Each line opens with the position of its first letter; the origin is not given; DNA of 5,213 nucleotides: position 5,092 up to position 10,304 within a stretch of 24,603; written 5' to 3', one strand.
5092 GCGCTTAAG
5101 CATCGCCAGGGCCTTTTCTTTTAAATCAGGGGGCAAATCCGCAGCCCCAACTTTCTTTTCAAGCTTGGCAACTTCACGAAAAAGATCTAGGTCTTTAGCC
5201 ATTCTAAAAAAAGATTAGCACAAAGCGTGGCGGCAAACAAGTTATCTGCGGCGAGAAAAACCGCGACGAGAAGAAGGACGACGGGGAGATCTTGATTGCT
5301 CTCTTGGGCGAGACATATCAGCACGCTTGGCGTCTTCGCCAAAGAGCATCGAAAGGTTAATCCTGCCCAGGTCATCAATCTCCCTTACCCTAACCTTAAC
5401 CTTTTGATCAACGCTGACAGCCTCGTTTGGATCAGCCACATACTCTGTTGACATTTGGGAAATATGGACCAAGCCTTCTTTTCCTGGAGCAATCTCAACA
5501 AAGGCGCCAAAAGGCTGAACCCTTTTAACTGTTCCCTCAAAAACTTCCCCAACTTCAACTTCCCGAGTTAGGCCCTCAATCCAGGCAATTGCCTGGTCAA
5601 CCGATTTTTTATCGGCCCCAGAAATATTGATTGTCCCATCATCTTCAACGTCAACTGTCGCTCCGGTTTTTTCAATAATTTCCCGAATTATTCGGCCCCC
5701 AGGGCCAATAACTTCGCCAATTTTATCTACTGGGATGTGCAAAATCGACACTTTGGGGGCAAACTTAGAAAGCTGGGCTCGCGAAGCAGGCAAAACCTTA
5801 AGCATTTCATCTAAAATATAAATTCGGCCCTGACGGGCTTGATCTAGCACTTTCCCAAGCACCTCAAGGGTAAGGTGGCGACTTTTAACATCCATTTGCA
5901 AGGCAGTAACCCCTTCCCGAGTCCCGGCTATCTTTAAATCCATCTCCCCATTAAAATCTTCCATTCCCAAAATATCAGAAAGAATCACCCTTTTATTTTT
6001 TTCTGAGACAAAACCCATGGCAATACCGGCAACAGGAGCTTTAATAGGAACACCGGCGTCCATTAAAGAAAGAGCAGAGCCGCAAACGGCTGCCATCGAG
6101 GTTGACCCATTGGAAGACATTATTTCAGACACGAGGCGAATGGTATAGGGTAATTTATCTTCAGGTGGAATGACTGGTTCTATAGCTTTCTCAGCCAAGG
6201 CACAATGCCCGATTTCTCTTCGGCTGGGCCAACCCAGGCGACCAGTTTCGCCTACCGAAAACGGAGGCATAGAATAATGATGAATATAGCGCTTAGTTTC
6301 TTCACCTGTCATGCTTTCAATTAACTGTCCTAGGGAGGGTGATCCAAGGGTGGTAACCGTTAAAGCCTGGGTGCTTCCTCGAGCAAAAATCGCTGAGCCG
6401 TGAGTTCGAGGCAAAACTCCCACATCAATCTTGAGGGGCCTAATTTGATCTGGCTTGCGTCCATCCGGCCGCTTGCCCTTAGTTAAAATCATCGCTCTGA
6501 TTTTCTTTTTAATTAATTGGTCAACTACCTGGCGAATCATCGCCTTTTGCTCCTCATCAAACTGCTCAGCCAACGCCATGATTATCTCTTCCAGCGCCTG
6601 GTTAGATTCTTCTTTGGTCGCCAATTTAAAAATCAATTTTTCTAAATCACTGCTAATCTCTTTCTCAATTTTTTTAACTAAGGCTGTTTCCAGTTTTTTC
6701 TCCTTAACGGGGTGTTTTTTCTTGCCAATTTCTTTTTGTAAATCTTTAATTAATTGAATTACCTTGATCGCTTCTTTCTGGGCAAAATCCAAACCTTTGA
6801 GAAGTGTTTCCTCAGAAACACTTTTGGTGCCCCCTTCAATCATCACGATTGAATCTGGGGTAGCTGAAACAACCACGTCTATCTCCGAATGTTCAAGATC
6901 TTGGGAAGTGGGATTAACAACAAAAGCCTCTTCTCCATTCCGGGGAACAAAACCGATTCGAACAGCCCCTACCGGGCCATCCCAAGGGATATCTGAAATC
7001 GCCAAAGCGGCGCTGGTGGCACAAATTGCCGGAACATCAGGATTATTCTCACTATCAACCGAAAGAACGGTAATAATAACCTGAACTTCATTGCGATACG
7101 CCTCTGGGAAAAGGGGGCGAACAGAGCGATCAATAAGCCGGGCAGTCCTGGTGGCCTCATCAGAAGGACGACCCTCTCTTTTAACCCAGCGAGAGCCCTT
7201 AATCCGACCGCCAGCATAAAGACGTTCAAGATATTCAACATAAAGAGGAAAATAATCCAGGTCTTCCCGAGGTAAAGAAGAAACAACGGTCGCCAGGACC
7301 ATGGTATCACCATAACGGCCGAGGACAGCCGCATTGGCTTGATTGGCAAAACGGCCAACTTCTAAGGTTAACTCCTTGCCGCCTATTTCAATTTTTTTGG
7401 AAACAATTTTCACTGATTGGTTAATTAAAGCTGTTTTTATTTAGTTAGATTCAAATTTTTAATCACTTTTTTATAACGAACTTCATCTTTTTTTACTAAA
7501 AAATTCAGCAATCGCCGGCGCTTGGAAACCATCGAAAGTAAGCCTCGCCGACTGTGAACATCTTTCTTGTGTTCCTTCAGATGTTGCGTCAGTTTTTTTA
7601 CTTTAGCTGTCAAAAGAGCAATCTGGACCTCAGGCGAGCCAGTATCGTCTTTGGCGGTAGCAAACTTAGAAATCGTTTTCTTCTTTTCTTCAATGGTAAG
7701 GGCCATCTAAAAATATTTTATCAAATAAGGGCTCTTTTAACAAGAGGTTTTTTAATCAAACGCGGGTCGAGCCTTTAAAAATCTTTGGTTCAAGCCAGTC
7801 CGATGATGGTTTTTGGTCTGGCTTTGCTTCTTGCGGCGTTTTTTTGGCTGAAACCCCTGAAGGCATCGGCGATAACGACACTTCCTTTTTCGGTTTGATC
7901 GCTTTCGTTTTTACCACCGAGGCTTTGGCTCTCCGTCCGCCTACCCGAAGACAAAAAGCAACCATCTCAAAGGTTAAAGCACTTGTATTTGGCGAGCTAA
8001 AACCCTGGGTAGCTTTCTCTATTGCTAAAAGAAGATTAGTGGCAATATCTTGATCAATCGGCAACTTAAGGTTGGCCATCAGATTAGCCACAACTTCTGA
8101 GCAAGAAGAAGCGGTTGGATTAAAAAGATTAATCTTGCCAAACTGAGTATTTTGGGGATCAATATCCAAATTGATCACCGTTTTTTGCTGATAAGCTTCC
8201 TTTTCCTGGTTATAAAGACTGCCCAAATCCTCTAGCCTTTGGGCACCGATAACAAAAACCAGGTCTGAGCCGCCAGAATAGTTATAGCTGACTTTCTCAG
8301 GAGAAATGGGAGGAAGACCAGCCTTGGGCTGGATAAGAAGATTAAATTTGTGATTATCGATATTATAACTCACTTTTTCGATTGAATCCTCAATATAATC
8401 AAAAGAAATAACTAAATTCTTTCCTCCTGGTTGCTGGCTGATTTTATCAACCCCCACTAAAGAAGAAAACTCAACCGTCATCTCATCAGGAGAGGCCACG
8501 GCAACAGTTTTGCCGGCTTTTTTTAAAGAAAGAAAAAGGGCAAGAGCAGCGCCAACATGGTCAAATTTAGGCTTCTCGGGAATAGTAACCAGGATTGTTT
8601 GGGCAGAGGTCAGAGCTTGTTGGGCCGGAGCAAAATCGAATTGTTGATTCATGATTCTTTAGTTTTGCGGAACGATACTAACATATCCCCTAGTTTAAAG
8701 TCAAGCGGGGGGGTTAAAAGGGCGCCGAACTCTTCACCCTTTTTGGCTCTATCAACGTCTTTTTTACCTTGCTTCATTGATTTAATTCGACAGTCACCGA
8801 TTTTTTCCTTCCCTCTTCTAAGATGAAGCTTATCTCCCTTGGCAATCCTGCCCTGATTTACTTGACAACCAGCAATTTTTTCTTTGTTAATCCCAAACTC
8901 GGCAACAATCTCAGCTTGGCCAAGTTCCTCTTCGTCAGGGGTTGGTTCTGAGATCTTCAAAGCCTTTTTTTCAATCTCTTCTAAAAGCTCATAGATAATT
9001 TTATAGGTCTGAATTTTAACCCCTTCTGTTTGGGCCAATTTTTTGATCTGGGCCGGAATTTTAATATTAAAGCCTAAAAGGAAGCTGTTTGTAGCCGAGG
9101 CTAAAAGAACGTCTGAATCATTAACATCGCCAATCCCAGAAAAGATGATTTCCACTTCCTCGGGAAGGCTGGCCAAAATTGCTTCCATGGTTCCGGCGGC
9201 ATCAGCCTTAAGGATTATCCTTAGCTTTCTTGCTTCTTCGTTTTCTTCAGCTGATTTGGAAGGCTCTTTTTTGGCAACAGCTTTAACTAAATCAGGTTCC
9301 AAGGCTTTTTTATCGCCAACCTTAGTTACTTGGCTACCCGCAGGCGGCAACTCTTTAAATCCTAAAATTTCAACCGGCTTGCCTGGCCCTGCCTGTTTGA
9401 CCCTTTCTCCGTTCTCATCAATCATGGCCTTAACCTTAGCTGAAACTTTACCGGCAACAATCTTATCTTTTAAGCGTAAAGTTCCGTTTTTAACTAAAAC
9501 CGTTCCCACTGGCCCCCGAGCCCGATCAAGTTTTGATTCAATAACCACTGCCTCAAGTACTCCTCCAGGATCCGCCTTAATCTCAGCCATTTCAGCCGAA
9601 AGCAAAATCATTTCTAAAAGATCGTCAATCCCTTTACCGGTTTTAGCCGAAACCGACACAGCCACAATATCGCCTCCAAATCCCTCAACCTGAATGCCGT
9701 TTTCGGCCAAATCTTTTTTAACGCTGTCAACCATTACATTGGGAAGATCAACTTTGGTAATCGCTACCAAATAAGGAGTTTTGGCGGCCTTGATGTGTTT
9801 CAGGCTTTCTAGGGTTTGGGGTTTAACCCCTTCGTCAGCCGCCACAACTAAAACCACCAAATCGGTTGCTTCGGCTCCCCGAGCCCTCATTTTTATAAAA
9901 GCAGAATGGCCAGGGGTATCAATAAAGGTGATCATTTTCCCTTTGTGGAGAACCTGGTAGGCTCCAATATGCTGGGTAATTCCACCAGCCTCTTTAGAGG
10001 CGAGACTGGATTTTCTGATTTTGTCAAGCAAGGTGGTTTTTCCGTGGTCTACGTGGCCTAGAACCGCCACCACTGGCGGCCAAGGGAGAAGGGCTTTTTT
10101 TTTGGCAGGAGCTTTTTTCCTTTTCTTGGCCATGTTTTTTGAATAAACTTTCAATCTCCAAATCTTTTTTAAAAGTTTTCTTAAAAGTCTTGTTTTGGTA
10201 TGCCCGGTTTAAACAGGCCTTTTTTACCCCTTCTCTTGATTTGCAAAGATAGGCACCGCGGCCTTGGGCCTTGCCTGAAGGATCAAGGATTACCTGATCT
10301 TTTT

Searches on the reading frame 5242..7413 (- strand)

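Call 6: search_protein_families(library=pfam, proteins=[window:5242-7413:-], max_evalue=0.001)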
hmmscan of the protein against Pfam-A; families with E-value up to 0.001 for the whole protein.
window:5242-7413:- (723 aa): 6 families
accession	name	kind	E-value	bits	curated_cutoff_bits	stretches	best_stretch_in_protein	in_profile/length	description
PF01138.27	RNase_PH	-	5.5e-54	182.5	25.5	2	323-456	1-130/130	3' exoribonuclease family, domain 1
PF00575.29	S1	-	4.1e-20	72.4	22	1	619-689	2-73/74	S1 RNA binding domain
PF03725.20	RNase_PH_C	-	5.3e-19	68.4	20.8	2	146-213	1-66/67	3' exoribonuclease family, domain 2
PF00013.35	KH_1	-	1.5e-13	50.7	21.5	1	558-613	4-65/66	KH domain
PF23459.1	S1_RRP5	-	1.3e-09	38.9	27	1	621-680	3-62/72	RRP5 S1 domain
PF03726.19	PNPase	-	6.8e-08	33.3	24.6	1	245-320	2-81/81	Polyribonucleotide nucleotidyltransferase, RNA binding domain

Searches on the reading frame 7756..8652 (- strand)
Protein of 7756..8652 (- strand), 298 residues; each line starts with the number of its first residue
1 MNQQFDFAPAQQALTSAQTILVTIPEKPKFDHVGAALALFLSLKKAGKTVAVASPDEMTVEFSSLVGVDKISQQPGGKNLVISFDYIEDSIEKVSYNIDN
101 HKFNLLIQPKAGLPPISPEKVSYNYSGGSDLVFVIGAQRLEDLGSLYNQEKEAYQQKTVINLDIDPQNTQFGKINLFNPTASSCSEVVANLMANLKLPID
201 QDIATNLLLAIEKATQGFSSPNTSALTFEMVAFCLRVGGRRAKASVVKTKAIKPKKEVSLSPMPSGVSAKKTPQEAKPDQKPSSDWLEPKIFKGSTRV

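Call 6: search_protein_families(library=pfam, proteins=[window:7756-8652:-], max_evalue=0.001)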
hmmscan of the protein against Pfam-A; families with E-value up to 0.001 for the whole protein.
window:7756-8652:- (298 aa): 1 family
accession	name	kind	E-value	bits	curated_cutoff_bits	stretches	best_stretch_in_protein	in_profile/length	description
PF01368.27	DHH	-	5e-07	30.5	28.1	1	20-211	2-125/125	DHH family, N-terminal domain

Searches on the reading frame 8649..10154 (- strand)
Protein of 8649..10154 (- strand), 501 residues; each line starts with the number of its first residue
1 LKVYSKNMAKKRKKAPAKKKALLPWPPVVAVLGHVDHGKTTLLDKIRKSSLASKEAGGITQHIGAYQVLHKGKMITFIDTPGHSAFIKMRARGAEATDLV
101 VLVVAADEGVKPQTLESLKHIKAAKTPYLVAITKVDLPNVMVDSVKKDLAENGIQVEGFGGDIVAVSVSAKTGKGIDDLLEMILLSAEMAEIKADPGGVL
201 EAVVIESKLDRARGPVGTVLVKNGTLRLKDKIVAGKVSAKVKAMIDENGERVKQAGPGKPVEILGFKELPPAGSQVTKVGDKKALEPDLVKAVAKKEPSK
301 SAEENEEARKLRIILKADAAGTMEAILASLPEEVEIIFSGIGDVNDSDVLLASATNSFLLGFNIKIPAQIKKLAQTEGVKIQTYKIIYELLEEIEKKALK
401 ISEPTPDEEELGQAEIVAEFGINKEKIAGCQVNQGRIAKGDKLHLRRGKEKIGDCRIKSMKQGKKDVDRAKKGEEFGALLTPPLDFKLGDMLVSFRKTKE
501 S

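Call 6: search_protein_families(library=pfam, proteins=[window:8649-10154:-], max_evalue=0.001)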
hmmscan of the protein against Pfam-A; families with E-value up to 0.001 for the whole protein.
window:8649-10154:- (501 aa): 7 families
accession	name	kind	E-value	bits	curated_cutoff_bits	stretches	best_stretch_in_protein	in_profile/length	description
PF00009.33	GTP_EFTU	-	3.3e-36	125.1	26.5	1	29-184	6-183/188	Elongation factor Tu GTP binding domain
PF11987.13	IF-2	-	7.1e-27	94.1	27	1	300-395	16-117/117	Translation-initiation factor 2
PF22042.2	EF-G_D2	-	3.5e-25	88.4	27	1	201-278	3-83/84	Elongation factor G domain 2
PF01926.29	MMR_HSR1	-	7.2e-12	45.9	21.9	1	29-134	2-113/113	50S ribosome-binding GTPase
PF03144.31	GTP_EFTU_D2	-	2.2e-07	31.7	30.3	1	427-479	3-57/73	Elongation factor Tu domain 2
PF10662.15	PduV-EutP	-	7.1e-05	23.1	21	1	30-182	5-140/143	Ethanolamine utilisation - propanediol utilisation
PF00025.27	Arf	-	9.2e-05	22.4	22.3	1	31-183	19-170/174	ADP-ribosylation factor family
